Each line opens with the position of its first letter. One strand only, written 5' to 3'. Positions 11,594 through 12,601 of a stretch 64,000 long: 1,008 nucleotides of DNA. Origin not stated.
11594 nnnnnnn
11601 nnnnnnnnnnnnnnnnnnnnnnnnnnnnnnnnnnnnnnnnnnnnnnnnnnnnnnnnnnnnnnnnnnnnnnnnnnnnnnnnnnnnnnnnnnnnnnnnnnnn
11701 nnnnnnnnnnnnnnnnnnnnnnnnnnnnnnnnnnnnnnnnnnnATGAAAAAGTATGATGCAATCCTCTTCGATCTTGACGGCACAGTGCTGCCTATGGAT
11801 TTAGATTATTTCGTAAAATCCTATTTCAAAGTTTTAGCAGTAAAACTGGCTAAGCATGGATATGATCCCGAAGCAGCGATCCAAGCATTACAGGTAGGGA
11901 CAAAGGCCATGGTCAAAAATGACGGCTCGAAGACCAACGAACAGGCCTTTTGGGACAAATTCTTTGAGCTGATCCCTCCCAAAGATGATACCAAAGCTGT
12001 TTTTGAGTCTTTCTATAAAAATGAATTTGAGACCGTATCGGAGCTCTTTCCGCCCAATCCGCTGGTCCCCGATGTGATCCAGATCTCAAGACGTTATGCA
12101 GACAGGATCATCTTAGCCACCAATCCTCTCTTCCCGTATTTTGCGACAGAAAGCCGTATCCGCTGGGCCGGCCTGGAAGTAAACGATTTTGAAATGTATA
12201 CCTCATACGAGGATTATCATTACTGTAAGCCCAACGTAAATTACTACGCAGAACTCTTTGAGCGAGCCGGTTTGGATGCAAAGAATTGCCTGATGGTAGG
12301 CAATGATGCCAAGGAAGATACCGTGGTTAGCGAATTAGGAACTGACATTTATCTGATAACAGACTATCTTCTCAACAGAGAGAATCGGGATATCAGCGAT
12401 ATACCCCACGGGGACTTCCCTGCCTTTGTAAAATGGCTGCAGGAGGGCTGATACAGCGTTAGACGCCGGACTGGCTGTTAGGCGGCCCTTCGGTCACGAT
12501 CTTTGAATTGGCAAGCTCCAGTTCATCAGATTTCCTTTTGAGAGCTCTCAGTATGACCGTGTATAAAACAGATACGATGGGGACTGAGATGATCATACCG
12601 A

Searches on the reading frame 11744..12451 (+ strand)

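Call 5: search_protein_families(library=pfam, proteins=[window:11744-12451:+], max_evalue=0.001)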
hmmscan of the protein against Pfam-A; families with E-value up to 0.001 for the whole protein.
window:11744-12451:+ (235 aa): 2 families
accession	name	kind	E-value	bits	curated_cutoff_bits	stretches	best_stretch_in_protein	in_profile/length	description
PF00702.32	Hydrolase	-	1.3e-08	35.9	26.4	1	4-189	1-181/191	haloacid dehalogenase-like hydrolase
PF13419.12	HAD_2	-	5.8e-06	27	23.8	0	7-77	1-69/178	Haloacid dehalogenase-like hydrolase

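Call 6: search_protein_families(library=ncbifam, proteins=[window:11744-12451:+], max_evalue=0.001)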
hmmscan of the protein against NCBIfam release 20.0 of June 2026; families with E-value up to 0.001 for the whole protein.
window:11744-12451:+ (235 aa): 6 families
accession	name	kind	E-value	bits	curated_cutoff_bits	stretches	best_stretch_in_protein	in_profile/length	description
TIGR02253.1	CTE7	subfamily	8.5e-08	32.2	169.75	1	6-193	4-181/221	TIGR02253 family HAD-type hydrolase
TIGR01509.1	HAD-SF-IA-v3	subfamily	1e-05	25.7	29.4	0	155-185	105-134/154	HAD-IA family hydrolase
NF009695.0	PRK13222.1-2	equivalog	8.4e-05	22.2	225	1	2-194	4-181/226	phosphoglycolate phosphatase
TIGR01662.1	HAD-SF-IIIA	subfamily_domain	0.00012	22.2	44.6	0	108-195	30-127/141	HAD-IIIA family hydrolase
TIGR02254.1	YjjG_YfnB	equivalog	0.00037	20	159.9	0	5-194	2-184/223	YjjG family noncanonical pyrimidine nucleotidase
TIGR01549.1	HAD-SF-IA-v1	subfamily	0.00075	19.9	23.3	0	148-193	99-142/149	HAD-IA family hydrolase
